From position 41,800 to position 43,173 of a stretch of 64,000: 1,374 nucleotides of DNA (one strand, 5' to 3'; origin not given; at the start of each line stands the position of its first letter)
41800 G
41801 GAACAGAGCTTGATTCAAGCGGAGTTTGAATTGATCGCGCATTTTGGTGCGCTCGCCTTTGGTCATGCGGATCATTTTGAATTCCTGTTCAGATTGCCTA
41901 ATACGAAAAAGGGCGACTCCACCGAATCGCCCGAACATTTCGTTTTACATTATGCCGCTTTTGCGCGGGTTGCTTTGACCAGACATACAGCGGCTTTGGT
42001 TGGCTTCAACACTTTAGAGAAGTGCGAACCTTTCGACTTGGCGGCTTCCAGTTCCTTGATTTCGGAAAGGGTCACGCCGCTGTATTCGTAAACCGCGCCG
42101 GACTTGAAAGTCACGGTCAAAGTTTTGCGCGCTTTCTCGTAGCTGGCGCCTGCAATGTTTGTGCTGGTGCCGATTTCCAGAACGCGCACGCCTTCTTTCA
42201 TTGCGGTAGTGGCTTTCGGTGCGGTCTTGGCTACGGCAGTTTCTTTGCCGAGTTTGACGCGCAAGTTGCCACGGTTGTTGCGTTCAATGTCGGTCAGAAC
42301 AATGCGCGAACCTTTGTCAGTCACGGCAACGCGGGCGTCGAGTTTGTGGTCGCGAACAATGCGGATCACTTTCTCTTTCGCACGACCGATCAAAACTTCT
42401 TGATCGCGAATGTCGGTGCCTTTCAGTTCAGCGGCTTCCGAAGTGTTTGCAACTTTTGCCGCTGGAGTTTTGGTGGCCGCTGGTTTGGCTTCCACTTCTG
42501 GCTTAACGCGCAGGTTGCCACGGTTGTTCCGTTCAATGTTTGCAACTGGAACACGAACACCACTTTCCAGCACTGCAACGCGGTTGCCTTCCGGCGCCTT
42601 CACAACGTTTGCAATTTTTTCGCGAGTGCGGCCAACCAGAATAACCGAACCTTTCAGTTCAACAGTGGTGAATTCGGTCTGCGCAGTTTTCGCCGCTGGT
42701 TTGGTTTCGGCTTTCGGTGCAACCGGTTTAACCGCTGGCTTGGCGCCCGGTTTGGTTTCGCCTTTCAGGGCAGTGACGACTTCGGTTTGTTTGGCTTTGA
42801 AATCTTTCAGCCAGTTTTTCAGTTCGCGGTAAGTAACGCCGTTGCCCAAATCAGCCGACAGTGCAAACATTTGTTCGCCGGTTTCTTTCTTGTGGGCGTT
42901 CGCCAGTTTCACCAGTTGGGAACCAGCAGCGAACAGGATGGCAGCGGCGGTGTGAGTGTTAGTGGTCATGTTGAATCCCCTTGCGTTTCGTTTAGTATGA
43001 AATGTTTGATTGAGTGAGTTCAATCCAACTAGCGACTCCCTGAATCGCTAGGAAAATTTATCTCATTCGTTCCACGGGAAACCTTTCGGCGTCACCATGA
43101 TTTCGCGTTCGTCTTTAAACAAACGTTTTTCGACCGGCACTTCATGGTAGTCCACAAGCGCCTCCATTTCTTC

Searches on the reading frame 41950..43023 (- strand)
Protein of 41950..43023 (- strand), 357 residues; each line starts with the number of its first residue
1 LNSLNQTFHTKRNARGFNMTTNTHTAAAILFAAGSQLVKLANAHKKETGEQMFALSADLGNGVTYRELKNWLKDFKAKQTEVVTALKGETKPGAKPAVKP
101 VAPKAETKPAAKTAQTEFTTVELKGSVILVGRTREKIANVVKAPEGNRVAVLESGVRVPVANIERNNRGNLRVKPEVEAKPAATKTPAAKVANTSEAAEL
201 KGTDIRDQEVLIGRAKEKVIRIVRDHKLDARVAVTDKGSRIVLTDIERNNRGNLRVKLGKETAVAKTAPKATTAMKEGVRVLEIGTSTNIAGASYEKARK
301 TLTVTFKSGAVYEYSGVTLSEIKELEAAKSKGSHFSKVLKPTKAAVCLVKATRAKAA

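Call 17: search_protein_families(library=phrogs, proteins=[window:41950-43023:-], max_evalue=0.001)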
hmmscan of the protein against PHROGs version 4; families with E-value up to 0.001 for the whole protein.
window:41950-43023:- (357 aa): 2 families
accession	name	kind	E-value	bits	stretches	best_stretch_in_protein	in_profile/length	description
phrog_3292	-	unknown function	2.3e-13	51.1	1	275-346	104-174/436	-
phrog_8113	-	unknown function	1.4e-07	32.8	1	287-340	19-72/144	-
